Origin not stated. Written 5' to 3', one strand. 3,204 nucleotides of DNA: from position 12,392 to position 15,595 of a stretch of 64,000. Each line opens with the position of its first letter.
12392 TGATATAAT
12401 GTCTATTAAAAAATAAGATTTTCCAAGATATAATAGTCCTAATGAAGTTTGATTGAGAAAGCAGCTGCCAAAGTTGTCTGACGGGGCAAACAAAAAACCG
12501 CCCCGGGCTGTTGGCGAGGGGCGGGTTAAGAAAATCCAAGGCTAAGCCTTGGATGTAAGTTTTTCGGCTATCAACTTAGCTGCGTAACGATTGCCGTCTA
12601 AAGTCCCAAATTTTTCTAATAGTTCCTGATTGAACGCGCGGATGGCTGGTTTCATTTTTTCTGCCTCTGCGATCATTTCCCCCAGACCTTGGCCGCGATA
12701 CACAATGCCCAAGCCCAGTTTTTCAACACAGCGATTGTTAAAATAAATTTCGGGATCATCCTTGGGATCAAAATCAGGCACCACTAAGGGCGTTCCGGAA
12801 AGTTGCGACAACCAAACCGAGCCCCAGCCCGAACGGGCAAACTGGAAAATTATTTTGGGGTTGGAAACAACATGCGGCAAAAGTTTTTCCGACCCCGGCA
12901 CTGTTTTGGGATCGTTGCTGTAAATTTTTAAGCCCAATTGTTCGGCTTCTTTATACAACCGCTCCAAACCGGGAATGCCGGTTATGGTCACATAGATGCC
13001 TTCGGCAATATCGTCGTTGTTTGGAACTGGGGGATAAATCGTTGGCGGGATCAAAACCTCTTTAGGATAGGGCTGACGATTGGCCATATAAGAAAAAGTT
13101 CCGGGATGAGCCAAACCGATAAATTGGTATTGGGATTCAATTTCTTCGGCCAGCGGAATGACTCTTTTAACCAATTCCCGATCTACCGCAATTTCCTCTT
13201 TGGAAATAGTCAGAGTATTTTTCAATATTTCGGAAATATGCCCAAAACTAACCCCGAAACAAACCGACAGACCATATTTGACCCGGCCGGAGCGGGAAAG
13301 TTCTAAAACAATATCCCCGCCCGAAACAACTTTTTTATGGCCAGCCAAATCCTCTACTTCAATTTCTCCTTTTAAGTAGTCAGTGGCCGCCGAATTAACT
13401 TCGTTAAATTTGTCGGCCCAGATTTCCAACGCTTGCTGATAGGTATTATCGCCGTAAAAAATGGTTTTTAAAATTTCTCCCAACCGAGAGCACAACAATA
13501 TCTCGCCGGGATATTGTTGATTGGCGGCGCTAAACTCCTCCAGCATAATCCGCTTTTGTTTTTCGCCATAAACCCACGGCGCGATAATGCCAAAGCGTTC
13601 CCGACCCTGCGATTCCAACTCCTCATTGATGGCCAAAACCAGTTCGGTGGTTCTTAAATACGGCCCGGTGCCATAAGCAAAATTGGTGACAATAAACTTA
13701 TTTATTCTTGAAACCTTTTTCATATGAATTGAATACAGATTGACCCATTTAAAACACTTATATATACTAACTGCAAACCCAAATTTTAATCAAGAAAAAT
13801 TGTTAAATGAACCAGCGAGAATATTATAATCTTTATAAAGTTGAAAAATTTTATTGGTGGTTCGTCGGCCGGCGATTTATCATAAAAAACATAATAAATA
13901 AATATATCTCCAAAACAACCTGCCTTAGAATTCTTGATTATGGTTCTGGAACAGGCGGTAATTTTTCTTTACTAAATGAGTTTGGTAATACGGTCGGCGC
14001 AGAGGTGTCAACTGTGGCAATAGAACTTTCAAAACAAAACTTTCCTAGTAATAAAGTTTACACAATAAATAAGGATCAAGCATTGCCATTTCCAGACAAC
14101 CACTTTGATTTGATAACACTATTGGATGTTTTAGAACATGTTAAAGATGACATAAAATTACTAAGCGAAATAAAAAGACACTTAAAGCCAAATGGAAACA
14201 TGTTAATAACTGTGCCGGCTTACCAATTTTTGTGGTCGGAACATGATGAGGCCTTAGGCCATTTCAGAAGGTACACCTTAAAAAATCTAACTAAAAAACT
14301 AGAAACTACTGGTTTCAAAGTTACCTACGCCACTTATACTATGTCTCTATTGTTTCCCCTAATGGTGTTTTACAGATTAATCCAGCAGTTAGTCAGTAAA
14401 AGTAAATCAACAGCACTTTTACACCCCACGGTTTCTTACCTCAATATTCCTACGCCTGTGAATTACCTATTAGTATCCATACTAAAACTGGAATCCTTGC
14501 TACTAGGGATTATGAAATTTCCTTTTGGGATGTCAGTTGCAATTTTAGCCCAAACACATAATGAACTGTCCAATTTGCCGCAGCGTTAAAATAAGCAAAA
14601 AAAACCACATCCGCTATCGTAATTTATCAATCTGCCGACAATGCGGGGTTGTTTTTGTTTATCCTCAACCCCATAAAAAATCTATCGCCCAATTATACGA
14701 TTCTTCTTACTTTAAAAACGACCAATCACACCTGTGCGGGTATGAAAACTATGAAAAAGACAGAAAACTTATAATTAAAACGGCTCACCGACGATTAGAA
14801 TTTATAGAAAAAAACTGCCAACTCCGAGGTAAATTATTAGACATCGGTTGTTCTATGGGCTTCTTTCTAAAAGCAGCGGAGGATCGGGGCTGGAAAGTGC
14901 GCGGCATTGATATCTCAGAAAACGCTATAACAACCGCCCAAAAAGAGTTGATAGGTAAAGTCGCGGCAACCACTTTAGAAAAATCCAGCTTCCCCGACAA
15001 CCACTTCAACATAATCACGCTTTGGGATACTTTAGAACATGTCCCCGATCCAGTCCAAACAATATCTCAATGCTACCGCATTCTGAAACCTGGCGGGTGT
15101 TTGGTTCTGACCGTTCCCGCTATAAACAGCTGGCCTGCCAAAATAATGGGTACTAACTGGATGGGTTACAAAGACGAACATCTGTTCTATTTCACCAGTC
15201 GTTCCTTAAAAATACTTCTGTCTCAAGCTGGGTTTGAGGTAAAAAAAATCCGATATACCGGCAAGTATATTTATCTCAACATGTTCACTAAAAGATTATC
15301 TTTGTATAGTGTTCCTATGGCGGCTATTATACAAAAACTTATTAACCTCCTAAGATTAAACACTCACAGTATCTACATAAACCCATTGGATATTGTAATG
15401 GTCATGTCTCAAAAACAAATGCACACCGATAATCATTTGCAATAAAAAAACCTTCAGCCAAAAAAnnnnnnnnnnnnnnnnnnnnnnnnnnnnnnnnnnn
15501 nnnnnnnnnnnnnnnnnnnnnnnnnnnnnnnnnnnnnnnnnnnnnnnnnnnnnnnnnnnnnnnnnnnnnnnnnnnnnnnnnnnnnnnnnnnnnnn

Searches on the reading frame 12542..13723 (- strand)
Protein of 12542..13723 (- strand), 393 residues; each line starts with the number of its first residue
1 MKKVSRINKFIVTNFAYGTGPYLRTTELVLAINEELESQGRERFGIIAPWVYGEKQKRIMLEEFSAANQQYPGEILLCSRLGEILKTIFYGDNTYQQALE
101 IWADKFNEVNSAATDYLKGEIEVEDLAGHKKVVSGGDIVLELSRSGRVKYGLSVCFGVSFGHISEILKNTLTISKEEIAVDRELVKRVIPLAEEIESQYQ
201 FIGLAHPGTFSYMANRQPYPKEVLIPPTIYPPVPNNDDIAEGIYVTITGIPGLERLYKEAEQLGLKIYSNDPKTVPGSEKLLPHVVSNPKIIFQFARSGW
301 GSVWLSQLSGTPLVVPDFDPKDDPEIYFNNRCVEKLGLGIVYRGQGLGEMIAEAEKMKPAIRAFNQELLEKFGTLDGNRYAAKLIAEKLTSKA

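Call 3: search_protein_families(library=pfam, proteins=[window:12542-13723:-])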
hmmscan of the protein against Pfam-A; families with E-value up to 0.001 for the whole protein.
window:12542-13723:- (393 aa): 0 families

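Call 4: search_protein_families(library=ncbifam, proteins=[window:12542-13723:-])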
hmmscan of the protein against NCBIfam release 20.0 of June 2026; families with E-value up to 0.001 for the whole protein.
window:12542-13723:- (393 aa): 0 families

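Call 26: find_homologous_proteins(query=window:12542-13723:-, max_evalue=0.001)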
Query window:12542-13723:- (393 aa): 394 proteins with E <= 0.001 among 6829 candidates; the best 120 are listed.
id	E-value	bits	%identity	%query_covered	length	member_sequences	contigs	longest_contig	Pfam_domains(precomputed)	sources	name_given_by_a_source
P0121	1.1e-261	885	100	100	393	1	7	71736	-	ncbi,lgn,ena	ncbi:MAG: hypothetical protein AAB911_01415 [Patescibacteria group bacterium]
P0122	9.7e-229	777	87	99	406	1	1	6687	-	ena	-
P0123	8.9e-223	757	85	98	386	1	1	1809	-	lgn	-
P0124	2.9e-218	742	83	97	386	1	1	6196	-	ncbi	-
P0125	4.0e-214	729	82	97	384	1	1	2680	-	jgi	-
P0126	1.4e-211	720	82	97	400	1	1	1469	-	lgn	-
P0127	2.9e-210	716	81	97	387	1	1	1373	-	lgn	-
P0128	1.0e-207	708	77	99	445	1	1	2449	-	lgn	-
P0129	5.4e-205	699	79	98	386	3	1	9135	-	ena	-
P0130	1.6e-204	697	78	97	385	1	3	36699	-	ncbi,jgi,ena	-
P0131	7.7e-203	692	77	98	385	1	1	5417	-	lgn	-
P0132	3.2e-202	690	77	98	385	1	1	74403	-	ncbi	ncbi:MAG: hypothetical protein WAP55_02210 [Minisyncoccia bacterium]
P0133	4.9e-202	689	76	96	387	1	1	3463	-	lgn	-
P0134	1.3e-201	688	77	97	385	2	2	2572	-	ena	-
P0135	4.3e-199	679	76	98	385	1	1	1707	-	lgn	-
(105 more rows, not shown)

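Call 38: predict_structure(alignment_id=A1)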
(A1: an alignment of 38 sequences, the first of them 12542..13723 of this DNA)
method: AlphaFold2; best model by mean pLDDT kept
length: 393 residues; sequences in the alignment: 38
mean_pLDDT: 93.2   pTM: 0.90
mean pLDDT of the five models: 93.2, 92.9, 92.9, 92.6, 92.6
residues with pLDDT >= 90: 341; 70-90: 40; 50-70: 9; < 50: 3
segments of 3 or more residues with pLDDT < 50: 1-3
pLDDT, mean of each block of 10 residues (from residue 1): 69 86 94 96 97 93 94 97 90 90 97 97 97 97 93 95 97 97 98 96 96 93 95 95 82 80 94 88 95 95 96 95 95 96 93 95 97 97 95 68
secondary structure, 60 per line:
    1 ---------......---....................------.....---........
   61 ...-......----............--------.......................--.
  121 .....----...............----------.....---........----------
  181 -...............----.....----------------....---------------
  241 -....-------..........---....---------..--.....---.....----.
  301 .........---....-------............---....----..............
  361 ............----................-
elements in order: E10-15 H19-38 E45-49 H53-63 H65-70 E75-78 H79-86 H95-117 E120-125 E130-134 E138-144 E155-159 H163-170 H182-196 E201-205 E222-225 E242-245 H253-262 E266-269 H283-287 E291-295 H300-309 E313-316 H324-335 E339-342 H347-372 H377-392

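Call 40: fold_search(model_id=the predicted structure, library=pdb)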
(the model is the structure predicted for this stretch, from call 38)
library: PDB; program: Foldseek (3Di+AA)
matches with E <= 10: 1418; with E <= 0.001: 308
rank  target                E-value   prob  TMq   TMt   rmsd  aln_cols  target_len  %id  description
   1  5du2_B                3.3e-10  1.00  0.55  0.57   7.3       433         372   13  Structural analysis of EspG2 glycosyltransferase (released 2015-10-14)
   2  8sfu_A                9.9e-10  1.00  0.46  0.44   9.9       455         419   14  Crystal structure of TuUGT202A2 (Tetur22g00270) in complex with naringin (released 2023-09-13)
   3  6jem_B                2.5e-09  1.00  0.55  0.51   7.1       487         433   11  Structure of Phytolacca americana UGT2 complexed with UDP-2fluoro-glucose and resveratrol (released 2020-03-11)
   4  8sft_D                3.1e-09  1.00  0.49  0.47   9.5       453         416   13  Crystal structure of TuUGT202A2 (Tetur22g00270) in complex with kaempferol (released 2024-04-17)
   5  6jem_C                3.3e-09  1.00  0.54  0.50   7.5       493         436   11  Structure of Phytolacca americana UGT2 complexed with UDP-2fluoro-glucose and resveratrol (released 2020-03-11)
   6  8sfy                  4.6e-09  1.00  0.57  0.54   6.8       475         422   14  Crystal structure of TuUGT202A2 (Tetur22g00270) in complex with UDP-glucose (released 2023-09-13)
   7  6j32_C                5.4e-09  1.00  0.59  0.61   6.2       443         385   12  Crystal Structure Analysis of the Glycotransferase of kitacinnamycin (released 2020-01-15)
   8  5du2_A                5.4e-09  1.00  0.54  0.58   8.1       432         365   12  Structural analysis of EspG2 glycosyltransferase (released 2015-10-14)
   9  2iya_A                7.1e-09  1.00  0.59  0.59   6.3       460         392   14  The crystal structure of macrolide glycosyltransferases: A blueprint for antibiotic engineering (released 2007-03-27)
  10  3rsc_A                7.1e-09  1.00  0.55  0.55   7.2       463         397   14  Crystal Structure of CalG2, Calicheamicin Glycosyltransferase, TDP and calicheamicin T0 bound form (released 2011-08-10)
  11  7yp4_C                7.1e-09  1.00  0.53  0.53   9.3       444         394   11  Crystal structure of elaiophylin glycosyltransferase in apo-form (released 2022-11-02)
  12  7yp6_A                7.5e-09  1.00  0.53  0.51   9.0       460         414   12  Crystal structure of elaiophylin glycosyltransferase in complex with UDP (released 2022-11-02)
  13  7vlb_A                1.0e-08  1.00  0.55  0.56   7.6       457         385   13  Crystal structure of UGT109A1 from Bacillus (released 2022-10-05)
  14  3iaa_A                1.0e-08  1.00  0.55  0.55   7.2       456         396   14  Crystal Structure of CalG2, Calicheamicin Glycosyltransferase, TDP bound form (released 2010-06-02)
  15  9kt0                  1.0e-08  1.00  0.49  0.48   8.9       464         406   12  Complex structure of PcApiGT/UDP/Genistein 7-O-glucoside (released 2025-06-25)
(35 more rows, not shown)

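Call 43: search_protein_families(library=pfam, max_evalue=10, proteins=[window:12542-13723:-])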
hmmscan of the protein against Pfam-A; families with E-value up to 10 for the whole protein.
window:12542-13723:- (393 aa): 0 families

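Call 57: find_encoding_contigs(protein=P0121, flank=3000, max_places=4)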
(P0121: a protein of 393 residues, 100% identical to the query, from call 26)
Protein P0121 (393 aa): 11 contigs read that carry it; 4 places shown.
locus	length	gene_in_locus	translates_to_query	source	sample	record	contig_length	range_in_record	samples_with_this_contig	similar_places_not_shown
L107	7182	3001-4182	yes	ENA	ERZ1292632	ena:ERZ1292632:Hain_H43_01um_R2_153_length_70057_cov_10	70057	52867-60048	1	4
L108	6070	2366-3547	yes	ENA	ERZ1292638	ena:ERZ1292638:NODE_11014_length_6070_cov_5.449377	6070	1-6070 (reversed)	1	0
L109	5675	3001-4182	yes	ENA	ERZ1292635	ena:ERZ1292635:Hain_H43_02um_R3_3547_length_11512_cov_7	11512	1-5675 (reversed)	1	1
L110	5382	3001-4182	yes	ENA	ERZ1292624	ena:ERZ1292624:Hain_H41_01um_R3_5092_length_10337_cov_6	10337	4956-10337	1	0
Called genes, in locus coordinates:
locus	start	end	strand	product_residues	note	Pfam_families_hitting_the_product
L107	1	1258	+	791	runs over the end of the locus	PF09586:YfhO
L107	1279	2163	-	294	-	PF01209:Ubie_methyltran (weak), PF13489:Methyltransf_23, PF07021:MetW (weak), PF13649:Methyltransf_25, PF13847:Methyltransf_31, PF08241:Methyltransf_11, PF08242:Methyltransf_12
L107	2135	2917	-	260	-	PF01209:Ubie_methyltran (weak), PF05219:DREV (weak), PF13489:Methyltransf_23, PF13847:Methyltransf_31, PF08241:Methyltransf_11, PF08242:Methyltransf_12, PF13649:Methyltransf_25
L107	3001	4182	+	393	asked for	-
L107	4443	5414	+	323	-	PF03102:NeuB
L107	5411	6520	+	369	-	PF03102:NeuB, PF08666:SAF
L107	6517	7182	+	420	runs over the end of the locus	PF02350:Epimerase_2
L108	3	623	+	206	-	?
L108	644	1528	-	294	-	PF01209:Ubie_methyltran (weak), PF13489:Methyltransf_23, PF07021:MetW (weak), PF13649:Methyltransf_25, PF13847:Methyltransf_31, PF08241:Methyltransf_11, PF08242:Methyltransf_12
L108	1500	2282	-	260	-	PF01209:Ubie_methyltran (weak), PF05219:DREV (weak), PF13489:Methyltransf_23, PF13847:Methyltransf_31, PF08241:Methyltransf_11, PF08242:Methyltransf_12, PF13649:Methyltransf_25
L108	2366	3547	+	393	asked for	-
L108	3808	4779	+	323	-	PF03102:NeuB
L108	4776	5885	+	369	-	PF03102:NeuB, PF08666:SAF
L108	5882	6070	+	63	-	?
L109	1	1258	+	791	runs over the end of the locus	PF09586:YfhO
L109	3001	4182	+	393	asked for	-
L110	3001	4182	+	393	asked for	-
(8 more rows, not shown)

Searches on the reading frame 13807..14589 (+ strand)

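Call 3: search_protein_families(library=pfam, proteins=[window:13807-14589:+])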
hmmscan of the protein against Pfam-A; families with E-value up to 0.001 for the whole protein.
window:13807-14589:+ (260 aa): 7 families
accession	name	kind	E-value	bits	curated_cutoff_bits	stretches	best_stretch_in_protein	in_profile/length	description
PF13489.12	Methyltransf_23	-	3.2e-21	76.2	27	1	41-173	25-162/164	Methyltransferase domain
PF08241.18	Methyltransf_11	-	1.6e-18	67.6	21.2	1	43-134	1-95/95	Methyltransferase domain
PF13649.12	Methyltransf_25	-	1e-13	52.2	27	1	42-130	1-97/97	Methyltransferase domain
PF13847.12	Methyltransf_31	-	2.8e-12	47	27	1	40-145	5-114/145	Methyltransferase domain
PF08242.18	Methyltransf_12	-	1.2e-11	45.6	30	1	43-131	1-97/98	Methyltransferase domain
PF05219.18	DREV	-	4.9e-07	29.6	26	1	32-136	88-188/265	DREV methyltransferase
PF01209.24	Ubie_methyltran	-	3.7e-06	26.9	20.1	1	26-134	35-151/233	ubiE/COQ5 methyltransferase family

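Call 4: search_protein_families(library=ncbifam, proteins=[window:13807-14589:+])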
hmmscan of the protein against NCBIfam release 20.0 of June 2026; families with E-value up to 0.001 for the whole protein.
window:13807-14589:+ (260 aa): 23 families
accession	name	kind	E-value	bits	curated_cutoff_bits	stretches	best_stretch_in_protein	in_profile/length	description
NF045667.1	MTase_DVU1556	equivalog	8.7e-12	44.9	155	1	37-182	21-172/213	DVU_1556 family methyltransferase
NF045882.1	PLipidMtase_Leg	equivalog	1.1e-09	38.4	390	1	17-134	23-143/207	phospholipid N-methyltransferase PmtA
TIGR01983.1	UbiG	equivalog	3e-09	36.5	102.95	1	24-135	32-152/228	bifunctional 2-polyprenyl-6-hydroxyphenol methylase/3-demethylubiquinol 3-O-methyltransferase UbiG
NF001241.0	PRK00216.1-2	equivalog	2.4e-08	33.9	327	1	27-135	40-148/231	demethylmenaquinone methyltransferase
NF001244.0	PRK00216.1-5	equivalog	1.1e-07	31.4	216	1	36-134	46-153/236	bifunctional demethylmenaquinone methyltransferase/2-methoxy-6-polyprenyl-1,4-benzoquinol methylase UbiE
NF001240.0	PRK00216.1-1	equivalog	1.2e-07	31.1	378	1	40-134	65-168/251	bifunctional demethylmenaquinone methyltransferase/2-methoxy-6-polyprenyl-1,4-benzoquinol methylase UbiE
TIGR01934.1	MenG_MenH_UbiE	subfamily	2e-07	30.5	158.35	1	32-134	33-141/223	ubiquinone/menaquinone biosynthesis methyltransferase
NF040539.1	AST_met_ArsM_2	exception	2.6e-07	30.8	240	1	30-135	48-164/262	putative arsinothricin biosynthesis methyltransferase ArsM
NF047649.1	MTase_UXPK_star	exception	1.4e-06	27.5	460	1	55-134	98-181/283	methyltransferase/UXPK-star double selenoprotein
NF041536.1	ArsM_DUF2284_UU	exception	1.9e-06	26.5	575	1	41-135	79-181/459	arsenite methyltransferase/DUF2284 domain selenoprotein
TIGR02072.1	BioC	equivalog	2e-06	27.8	184.95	1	34-139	31-137/244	malonyl-ACP O-methyltransferase BioC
TIGR04345.1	ovoA_Cterm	equivalog_domain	2.4e-06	27.3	170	0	98-142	133-176/242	putative 4-mercaptohistidine N1-methyltransferase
NF001243.0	PRK00216.1-4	equivalog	3.3e-06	26.6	235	1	58-133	71-150/237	demethylmenaquinone methyltransferase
NF045825.1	FAmtase_mtf2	equivalog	4.8e-06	26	400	1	40-141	60-165/248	fatty-acid O-methyltransferase Mtf2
NF041537.1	ArsM_AhpD_UU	exception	5.1e-06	25.5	510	1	41-135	79-181/345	arsenite methyltransferase/AhpD domain selenoprotein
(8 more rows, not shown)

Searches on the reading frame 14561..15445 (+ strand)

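Call 3: search_protein_families(library=pfam, proteins=[window:14561-15445:+])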
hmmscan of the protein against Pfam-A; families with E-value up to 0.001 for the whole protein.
window:14561-15445:+ (294 aa): 8 families
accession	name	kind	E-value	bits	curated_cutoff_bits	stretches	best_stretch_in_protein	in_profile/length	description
PF13489.12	Methyltransf_23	-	2.4e-28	99.4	27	1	76-227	10-161/164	Methyltransferase domain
PF08241.18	Methyltransf_11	-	1.2e-19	71.2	21.2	1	93-182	1-94/95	Methyltransferase domain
PF13649.12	Methyltransf_25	-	1.5e-15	58.1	27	1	93-179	2-97/97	Methyltransferase domain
PF08242.18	Methyltransf_12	-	2.5e-15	57.4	30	1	93-181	1-98/98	Methyltransferase domain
PF13847.12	Methyltransf_31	-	1.7e-12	47.7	27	1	91-187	6-113/145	Methyltransferase domain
PF01209.24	Ubie_methyltran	-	3.5e-07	30.3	20.1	1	81-182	39-150/233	ubiE/COQ5 methyltransferase family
PF07021.18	MetW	-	1.9e-06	28.1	21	1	82-191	7-115/193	Methionine biosynthesis protein MetW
PF02353.26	CMAS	-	6.9e-05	22.7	27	1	59-183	33-164/273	Mycolic acid cyclopropane synthetase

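Call 4: search_protein_families(library=ncbifam, proteins=[window:14561-15445:+])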
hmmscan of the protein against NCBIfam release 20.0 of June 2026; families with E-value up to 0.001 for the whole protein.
window:14561-15445:+ (294 aa): 26 families (the best 25 are shown)
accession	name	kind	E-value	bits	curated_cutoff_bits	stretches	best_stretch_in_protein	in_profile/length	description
TIGR01983.1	UbiG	equivalog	5.6e-16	58.5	102.95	1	78-198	29-168/228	bifunctional 2-polyprenyl-6-hydroxyphenol methylase/3-demethylubiquinol 3-O-methyltransferase UbiG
NF045667.1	MTase_DVU1556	equivalog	5.2e-12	45.7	155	1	88-184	22-120/213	DVU_1556 family methyltransferase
TIGR02072.1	BioC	equivalog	2.5e-09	37.3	184.95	1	63-187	8-136/244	malonyl-ACP O-methyltransferase BioC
NF043040.1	corrin_prot_MT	hypoth_equivalog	8.1e-09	35.2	180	1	85-184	37-148/216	corrinoid protein-associated methyltransferase CpaM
TIGR04345.1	ovoA_Cterm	equivalog_domain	9e-09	35.2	170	0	147-226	133-211/242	putative 4-mercaptohistidine N1-methyltransferase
NF001244.0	PRK00216.1-5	equivalog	3.9e-08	32.9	216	1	88-183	48-153/236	bifunctional demethylmenaquinone methyltransferase/2-methoxy-6-polyprenyl-1,4-benzoquinol methylase UbiE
NF040539.1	AST_met_ArsM_2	exception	1.6e-07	31.4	240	1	67-184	37-164/262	putative arsinothricin biosynthesis methyltransferase ArsM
NF041536.1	ArsM_DUF2284_UU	exception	1.8e-07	29.9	575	1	91-184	79-181/459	arsenite methyltransferase/DUF2284 domain selenoprotein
NF001243.0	PRK00216.1-4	equivalog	2.3e-07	30.4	235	1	86-183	45-151/237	demethylmenaquinone methyltransferase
TIGR02752.1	MenG_heptapren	equivalog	3.7e-07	29.9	419.85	1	85-183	42-149/231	demethylmenaquinone methyltransferase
TIGR01934.1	MenG_MenH_UbiE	subfamily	4.4e-07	29.4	158.35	1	88-183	39-141/223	ubiquinone/menaquinone biosynthesis methyltransferase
TIGR02081.1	metW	equivalog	6.9e-07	29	189.5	1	80-192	5-116/194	methionine biosynthesis protein MetW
TIGR02021.1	BchM-ChlM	equivalog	2e-06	27.4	158.9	1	74-135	40-101/218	magnesium protoporphyrin IX methyltransferase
TIGR00452.1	TIGR00452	equivalog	2.2e-06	26.7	275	1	90-226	118-263/316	tRNA 5-methoxyuridine(34)/uridine 5-oxyacetic acid(34) synthase CmoB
NF041537.1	ArsM_AhpD_UU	exception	2.7e-06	26.4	510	1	91-184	79-181/345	arsenite methyltransferase/AhpD domain selenoprotein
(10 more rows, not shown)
